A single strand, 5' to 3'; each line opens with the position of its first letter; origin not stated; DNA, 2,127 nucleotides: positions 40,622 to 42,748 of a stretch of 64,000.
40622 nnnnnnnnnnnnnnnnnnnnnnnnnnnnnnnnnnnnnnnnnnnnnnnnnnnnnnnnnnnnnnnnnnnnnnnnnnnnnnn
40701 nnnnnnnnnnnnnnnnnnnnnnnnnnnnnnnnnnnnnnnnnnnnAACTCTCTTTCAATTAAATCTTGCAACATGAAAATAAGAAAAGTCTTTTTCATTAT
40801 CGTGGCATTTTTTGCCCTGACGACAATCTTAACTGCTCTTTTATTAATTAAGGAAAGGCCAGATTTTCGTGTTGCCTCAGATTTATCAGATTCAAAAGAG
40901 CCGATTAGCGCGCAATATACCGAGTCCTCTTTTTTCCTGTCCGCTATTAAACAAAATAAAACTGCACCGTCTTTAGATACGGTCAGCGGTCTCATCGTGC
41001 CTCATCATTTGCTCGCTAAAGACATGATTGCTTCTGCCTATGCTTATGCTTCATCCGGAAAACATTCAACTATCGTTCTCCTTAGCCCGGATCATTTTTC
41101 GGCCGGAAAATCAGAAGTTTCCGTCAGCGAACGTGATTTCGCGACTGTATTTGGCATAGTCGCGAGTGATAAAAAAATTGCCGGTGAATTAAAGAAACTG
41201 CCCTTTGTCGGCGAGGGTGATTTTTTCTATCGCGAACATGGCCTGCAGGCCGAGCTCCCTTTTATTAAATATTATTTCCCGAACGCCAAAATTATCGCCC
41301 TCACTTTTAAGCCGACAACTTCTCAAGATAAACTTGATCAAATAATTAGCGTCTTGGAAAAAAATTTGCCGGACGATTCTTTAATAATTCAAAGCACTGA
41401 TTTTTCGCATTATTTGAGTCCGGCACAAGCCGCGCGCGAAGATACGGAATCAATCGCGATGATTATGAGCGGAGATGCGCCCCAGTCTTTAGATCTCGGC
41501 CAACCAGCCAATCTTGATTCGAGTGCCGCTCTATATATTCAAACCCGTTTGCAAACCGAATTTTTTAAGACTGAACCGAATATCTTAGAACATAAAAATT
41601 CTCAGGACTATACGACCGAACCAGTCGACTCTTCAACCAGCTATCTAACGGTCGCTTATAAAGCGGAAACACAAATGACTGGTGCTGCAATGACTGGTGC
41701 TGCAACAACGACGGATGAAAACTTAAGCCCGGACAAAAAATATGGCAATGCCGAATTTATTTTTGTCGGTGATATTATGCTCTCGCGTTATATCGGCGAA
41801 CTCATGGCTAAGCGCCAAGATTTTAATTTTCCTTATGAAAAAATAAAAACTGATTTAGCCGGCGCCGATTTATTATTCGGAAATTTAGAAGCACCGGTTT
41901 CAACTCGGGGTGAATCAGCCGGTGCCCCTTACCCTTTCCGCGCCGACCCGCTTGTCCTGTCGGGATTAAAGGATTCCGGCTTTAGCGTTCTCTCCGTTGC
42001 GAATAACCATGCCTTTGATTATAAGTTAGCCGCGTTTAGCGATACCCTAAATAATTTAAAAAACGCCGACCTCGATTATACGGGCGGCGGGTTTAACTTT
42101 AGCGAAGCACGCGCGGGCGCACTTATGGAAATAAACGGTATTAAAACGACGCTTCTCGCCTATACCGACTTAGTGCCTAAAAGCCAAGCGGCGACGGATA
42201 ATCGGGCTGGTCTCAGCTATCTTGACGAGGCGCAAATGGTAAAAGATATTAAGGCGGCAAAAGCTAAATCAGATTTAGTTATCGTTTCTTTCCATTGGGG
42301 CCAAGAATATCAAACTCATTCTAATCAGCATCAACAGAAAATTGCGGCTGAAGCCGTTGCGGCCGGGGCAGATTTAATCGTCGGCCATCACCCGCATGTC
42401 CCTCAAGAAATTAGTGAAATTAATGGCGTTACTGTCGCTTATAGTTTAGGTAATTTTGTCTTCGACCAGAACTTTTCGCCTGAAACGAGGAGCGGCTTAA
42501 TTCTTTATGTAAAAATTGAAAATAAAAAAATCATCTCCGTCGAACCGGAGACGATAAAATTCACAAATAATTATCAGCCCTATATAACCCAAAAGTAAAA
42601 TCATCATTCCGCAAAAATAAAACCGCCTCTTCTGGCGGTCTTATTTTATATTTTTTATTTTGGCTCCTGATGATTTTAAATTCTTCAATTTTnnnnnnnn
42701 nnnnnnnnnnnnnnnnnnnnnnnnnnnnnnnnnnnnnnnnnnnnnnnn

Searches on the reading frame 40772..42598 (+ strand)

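Call 94: search_protein_families(library=pfam, max_evalue=0.001, proteins=[window:40772-42598:+])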
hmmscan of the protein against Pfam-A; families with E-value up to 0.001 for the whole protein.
window:40772-42598:+ (608 aa): 2 families
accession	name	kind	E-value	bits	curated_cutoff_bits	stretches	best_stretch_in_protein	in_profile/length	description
PF09587.15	PGA_cap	-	6.1e-70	236.1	27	1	329-566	2-255/255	Bacterial capsule synthesis protein PGA_cap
PF01875.22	Memo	-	4.4e-20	72.5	27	1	63-294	27-268/269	Memo-like protein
